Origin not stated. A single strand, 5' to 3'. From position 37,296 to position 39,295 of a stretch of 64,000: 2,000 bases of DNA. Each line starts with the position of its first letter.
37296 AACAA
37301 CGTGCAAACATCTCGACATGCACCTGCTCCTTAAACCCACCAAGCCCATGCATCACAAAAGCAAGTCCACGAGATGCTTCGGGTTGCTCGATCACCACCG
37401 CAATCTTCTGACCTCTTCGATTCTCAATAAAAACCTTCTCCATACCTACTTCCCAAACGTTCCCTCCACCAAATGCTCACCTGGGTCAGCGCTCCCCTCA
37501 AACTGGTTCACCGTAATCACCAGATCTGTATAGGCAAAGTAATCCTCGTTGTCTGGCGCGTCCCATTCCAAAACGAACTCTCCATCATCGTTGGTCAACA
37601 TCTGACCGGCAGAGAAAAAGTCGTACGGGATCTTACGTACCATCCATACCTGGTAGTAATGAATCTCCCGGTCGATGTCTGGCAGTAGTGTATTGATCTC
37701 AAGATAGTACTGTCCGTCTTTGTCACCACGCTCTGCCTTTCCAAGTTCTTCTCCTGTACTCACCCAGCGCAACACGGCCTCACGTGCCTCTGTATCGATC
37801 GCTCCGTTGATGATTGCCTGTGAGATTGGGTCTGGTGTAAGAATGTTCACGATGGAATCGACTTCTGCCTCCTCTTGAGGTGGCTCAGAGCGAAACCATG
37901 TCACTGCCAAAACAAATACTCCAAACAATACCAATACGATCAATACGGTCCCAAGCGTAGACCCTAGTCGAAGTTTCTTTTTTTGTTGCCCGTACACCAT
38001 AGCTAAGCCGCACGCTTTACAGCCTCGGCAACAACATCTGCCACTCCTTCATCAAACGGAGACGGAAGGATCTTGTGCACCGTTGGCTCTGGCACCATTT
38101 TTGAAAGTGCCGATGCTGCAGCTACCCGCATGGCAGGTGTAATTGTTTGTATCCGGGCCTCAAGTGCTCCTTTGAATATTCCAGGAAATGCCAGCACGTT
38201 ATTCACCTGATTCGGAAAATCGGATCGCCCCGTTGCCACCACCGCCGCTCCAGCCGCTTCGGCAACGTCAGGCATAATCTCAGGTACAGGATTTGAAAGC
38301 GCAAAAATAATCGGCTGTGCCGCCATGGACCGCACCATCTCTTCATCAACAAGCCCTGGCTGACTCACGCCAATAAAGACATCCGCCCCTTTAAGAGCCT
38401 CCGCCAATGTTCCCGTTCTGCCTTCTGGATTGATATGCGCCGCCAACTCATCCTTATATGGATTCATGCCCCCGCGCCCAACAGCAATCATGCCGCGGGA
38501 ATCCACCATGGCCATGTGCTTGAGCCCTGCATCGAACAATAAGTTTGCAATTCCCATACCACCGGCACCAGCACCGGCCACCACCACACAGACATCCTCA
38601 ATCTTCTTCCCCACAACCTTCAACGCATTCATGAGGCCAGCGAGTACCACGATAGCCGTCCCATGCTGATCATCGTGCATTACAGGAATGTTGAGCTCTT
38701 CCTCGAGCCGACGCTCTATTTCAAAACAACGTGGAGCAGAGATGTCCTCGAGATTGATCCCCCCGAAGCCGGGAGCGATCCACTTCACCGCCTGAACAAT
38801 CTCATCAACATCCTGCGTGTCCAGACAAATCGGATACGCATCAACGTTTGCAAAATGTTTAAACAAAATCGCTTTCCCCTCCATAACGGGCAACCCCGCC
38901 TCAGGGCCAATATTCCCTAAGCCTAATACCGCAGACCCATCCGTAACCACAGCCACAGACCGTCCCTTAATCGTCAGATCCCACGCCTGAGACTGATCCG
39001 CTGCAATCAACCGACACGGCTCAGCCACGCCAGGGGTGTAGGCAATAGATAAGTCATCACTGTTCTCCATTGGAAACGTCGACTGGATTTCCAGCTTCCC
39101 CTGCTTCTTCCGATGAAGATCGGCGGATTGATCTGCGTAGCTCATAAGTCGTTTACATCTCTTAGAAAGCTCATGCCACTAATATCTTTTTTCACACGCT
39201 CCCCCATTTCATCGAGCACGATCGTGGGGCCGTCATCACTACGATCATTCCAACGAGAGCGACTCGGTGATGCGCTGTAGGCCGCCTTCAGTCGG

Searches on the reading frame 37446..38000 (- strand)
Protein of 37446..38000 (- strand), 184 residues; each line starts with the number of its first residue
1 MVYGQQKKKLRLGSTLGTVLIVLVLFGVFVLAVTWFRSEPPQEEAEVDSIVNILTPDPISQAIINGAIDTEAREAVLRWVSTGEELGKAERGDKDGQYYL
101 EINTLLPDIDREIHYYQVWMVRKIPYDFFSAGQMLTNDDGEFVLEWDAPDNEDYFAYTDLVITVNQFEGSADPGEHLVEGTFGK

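Call 76: search_protein_families(library=pfam, proteins=[window:37446-38000:-], max_evalue=0.001)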
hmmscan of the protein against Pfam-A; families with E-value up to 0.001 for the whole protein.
window:37446-38000:- (184 aa): 1 family
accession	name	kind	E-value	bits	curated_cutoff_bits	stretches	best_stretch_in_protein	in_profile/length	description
PF10099.14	RskA_C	-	0.00073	20.2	29.4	0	113-174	74-130/135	Anti-sigma-K factor rskA, C-terminal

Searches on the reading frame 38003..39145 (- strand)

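Call 27: search_protein_families(library=pfam, proteins=[window:38003-39145:-], max_evalue=0.0001)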
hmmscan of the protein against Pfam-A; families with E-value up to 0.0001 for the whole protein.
window:38003-39145:- (380 aa): 2 families
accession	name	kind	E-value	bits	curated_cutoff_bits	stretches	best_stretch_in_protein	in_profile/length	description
PF00390.24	malic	-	1.3e-30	107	23.1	1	15-147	1-181/182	Malic enzyme, N-terminal domain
PF03949.21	Malic_M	-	7.7e-29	101.2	23.5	1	162-362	3-238/258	Malic enzyme, NAD binding domain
